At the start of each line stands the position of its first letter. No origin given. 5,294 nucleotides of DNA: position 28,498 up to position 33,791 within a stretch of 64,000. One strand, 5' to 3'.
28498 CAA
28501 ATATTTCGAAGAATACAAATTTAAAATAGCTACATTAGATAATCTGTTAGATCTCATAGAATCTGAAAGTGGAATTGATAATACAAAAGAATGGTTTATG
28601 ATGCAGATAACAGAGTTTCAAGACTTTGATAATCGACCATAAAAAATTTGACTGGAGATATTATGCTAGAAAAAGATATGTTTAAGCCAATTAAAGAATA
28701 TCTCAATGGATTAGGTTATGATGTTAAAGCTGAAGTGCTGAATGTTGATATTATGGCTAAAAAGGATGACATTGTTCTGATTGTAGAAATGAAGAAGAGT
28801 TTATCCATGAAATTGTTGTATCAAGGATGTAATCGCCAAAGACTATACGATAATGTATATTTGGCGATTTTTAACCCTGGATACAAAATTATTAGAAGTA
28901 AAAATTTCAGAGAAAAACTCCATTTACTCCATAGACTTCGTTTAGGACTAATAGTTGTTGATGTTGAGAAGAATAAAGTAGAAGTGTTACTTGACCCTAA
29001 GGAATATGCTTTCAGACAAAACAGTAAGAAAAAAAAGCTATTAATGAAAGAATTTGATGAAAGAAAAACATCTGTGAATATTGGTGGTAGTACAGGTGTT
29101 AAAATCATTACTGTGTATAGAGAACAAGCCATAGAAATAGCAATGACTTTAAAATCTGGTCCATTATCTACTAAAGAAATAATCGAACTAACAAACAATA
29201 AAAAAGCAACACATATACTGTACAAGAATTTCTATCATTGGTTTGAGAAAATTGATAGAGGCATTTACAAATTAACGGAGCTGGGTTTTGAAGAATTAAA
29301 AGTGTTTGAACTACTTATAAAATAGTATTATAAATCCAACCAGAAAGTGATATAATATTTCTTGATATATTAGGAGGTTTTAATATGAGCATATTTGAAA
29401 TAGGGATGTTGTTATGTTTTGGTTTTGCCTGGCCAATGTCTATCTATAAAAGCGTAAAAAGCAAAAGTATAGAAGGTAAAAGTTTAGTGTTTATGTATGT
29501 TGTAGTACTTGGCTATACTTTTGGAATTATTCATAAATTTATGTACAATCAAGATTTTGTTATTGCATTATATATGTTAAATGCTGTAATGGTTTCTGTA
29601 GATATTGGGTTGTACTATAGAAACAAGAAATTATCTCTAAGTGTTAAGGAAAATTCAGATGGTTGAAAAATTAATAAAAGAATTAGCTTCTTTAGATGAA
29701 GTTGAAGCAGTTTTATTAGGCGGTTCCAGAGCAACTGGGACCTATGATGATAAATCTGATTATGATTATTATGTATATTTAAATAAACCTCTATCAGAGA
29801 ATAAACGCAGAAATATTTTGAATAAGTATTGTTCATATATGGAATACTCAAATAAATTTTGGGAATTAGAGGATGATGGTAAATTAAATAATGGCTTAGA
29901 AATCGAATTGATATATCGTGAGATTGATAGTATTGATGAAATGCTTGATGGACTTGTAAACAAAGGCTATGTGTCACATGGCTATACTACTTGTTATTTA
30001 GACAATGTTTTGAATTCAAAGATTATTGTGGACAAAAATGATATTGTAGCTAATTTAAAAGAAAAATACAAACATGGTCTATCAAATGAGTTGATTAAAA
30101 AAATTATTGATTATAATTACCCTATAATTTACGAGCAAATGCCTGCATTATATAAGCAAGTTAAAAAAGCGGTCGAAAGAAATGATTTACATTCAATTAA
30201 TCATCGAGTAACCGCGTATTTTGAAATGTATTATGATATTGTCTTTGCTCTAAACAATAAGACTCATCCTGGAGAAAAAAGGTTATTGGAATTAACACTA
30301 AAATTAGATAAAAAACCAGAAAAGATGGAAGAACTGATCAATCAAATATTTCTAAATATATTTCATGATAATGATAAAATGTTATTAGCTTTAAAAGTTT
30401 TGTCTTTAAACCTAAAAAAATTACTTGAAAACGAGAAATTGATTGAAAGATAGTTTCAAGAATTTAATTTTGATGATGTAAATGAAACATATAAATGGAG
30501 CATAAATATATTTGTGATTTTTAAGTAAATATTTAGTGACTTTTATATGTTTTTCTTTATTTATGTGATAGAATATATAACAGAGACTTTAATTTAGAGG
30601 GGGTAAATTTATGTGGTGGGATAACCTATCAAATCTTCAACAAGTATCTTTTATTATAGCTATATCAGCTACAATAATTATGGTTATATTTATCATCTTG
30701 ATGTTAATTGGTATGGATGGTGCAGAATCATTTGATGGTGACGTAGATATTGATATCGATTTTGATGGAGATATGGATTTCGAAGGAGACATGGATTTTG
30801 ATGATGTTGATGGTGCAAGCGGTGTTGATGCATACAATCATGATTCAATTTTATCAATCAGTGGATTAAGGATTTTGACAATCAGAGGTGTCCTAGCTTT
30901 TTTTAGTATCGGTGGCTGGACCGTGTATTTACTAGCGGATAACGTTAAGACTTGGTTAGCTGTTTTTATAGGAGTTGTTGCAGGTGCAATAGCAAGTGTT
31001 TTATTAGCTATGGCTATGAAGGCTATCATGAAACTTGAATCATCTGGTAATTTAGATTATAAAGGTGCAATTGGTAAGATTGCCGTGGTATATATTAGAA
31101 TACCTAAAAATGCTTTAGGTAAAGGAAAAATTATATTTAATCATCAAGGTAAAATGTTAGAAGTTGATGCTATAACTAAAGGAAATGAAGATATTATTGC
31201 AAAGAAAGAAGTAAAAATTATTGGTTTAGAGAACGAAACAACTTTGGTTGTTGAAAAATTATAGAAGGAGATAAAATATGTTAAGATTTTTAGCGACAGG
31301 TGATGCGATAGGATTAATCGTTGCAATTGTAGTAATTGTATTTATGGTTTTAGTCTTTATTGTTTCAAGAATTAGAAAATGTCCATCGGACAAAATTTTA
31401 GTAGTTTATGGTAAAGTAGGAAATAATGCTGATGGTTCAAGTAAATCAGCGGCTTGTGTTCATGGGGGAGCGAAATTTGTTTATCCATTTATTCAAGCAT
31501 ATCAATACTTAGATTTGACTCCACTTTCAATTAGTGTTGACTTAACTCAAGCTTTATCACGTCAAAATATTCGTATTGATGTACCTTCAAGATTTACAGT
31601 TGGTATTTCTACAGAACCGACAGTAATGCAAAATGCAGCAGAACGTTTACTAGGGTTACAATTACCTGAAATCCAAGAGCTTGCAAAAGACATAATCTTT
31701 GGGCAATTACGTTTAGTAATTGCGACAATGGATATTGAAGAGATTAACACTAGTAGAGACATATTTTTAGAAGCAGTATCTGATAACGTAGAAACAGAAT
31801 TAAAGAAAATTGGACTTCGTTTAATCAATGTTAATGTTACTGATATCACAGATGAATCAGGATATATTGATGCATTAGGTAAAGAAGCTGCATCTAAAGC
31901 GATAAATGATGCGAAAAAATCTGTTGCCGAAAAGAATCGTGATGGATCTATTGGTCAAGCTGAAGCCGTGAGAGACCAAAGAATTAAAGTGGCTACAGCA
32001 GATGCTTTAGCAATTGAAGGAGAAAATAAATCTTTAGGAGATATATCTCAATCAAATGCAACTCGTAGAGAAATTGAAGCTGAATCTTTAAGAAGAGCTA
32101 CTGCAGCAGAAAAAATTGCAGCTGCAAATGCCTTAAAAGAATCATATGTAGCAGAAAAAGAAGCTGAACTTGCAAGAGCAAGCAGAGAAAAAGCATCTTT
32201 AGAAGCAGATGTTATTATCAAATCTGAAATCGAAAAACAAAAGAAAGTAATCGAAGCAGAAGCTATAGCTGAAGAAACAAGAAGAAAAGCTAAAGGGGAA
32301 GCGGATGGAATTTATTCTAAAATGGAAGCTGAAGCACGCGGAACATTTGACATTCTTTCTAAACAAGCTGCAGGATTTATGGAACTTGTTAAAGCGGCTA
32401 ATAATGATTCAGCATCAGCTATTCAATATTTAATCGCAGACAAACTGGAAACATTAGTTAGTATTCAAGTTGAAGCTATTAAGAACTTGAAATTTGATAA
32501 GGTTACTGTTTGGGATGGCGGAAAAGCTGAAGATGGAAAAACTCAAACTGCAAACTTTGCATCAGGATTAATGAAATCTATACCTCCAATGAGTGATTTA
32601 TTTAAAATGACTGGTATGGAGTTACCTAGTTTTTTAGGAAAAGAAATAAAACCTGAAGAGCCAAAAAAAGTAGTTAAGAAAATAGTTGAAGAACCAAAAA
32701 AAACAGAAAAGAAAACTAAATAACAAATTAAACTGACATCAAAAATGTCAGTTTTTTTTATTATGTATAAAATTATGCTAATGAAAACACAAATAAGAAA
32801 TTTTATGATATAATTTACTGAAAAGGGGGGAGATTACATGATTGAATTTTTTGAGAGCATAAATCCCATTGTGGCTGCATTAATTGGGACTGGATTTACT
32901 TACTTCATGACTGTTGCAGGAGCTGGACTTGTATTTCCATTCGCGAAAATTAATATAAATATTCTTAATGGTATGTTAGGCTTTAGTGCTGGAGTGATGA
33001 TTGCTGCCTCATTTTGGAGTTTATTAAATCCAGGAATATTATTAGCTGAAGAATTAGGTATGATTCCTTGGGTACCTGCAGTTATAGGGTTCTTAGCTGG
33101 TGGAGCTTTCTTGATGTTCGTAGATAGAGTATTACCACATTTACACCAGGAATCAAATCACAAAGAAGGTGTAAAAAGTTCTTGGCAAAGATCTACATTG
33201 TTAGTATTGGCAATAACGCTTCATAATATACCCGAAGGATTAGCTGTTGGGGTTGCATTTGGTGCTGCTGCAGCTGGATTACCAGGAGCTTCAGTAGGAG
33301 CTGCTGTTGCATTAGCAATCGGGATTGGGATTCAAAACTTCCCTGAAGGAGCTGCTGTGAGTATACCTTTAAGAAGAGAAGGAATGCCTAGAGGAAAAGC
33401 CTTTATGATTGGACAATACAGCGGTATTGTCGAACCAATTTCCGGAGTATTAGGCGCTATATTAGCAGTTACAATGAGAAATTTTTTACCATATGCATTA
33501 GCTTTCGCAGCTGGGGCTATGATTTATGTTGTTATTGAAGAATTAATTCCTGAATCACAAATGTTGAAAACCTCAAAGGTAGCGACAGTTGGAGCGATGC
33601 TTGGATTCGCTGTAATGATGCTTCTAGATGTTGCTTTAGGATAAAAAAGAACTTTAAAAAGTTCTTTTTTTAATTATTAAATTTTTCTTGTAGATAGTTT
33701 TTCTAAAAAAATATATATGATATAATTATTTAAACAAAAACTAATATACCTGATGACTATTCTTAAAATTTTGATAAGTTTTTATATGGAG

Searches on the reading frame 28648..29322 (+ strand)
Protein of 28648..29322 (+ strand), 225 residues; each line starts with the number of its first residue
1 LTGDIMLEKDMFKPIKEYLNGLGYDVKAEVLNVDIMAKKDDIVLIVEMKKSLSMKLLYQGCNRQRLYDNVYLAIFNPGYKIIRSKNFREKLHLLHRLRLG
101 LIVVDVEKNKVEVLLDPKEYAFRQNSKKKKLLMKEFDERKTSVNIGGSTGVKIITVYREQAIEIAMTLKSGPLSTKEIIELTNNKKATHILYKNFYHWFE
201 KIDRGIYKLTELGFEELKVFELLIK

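Call 79: search_protein_families(library=pfam, proteins=[window:28648-29322:+], max_evalue=0.00001)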
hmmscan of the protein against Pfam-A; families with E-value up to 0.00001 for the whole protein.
window:28648-29322:+ (225 aa): 1 family
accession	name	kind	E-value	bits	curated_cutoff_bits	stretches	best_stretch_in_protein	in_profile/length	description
PF09929.15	DUF2161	-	1.9e-37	128.4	27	1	102-215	1-117/118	Putative PD-(D/E)XK phosphodiesterase (DUF2161)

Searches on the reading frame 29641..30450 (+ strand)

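Call 79: search_protein_families(library=pfam, proteins=[window:29641-30450:+], max_evalue=0.00001)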
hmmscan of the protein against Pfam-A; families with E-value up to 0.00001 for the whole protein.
window:29641-30450:+ (270 aa): 2 families
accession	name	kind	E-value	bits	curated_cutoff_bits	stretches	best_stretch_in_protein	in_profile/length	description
PF01909.29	NTP_transf_2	-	1.3e-08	35.5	21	1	8-95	1-76/93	Nucleotidyltransferase domain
PF18765.7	Polbeta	-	1.3e-07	32.1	26.9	1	9-77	1-70/93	Polymerase beta, Nucleotidyltransferase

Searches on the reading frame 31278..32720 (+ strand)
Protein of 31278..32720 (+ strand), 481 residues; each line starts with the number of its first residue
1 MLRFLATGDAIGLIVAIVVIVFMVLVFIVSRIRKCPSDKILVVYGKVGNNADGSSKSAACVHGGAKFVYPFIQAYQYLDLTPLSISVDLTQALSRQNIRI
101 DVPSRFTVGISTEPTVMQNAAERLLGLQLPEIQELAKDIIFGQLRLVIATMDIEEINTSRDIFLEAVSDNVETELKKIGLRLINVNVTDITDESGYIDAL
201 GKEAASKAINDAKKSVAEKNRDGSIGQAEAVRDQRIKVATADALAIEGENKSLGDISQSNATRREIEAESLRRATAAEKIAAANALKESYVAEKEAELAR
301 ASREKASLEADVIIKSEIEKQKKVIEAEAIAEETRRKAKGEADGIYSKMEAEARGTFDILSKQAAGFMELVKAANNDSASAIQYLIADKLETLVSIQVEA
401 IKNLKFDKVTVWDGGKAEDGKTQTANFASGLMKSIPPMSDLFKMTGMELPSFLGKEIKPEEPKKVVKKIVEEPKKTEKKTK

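Call 80: search_protein_families(library=pfam, proteins=[window:31278-32720:+], max_evalue=0.00001)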
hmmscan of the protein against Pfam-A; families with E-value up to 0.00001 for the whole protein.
window:31278-32720:+ (481 aa): 1 family
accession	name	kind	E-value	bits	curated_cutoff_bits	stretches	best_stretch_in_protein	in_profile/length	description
PF01145.31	Band_7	-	5.2e-26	92.2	23.6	1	39-220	7-175/176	SPFH domain / Band 7 family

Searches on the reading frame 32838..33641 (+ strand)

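Call 80: search_protein_families(library=pfam, proteins=[window:32838-33641:+], max_evalue=0.00001)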
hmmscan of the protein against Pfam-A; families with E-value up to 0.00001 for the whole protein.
window:32838-33641:+ (268 aa): 1 family
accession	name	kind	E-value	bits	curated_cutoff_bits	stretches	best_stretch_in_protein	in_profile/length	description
PF02535.28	Zip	-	3.9e-23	82.6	35.1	1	105-263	164-322/323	ZIP Zinc transporter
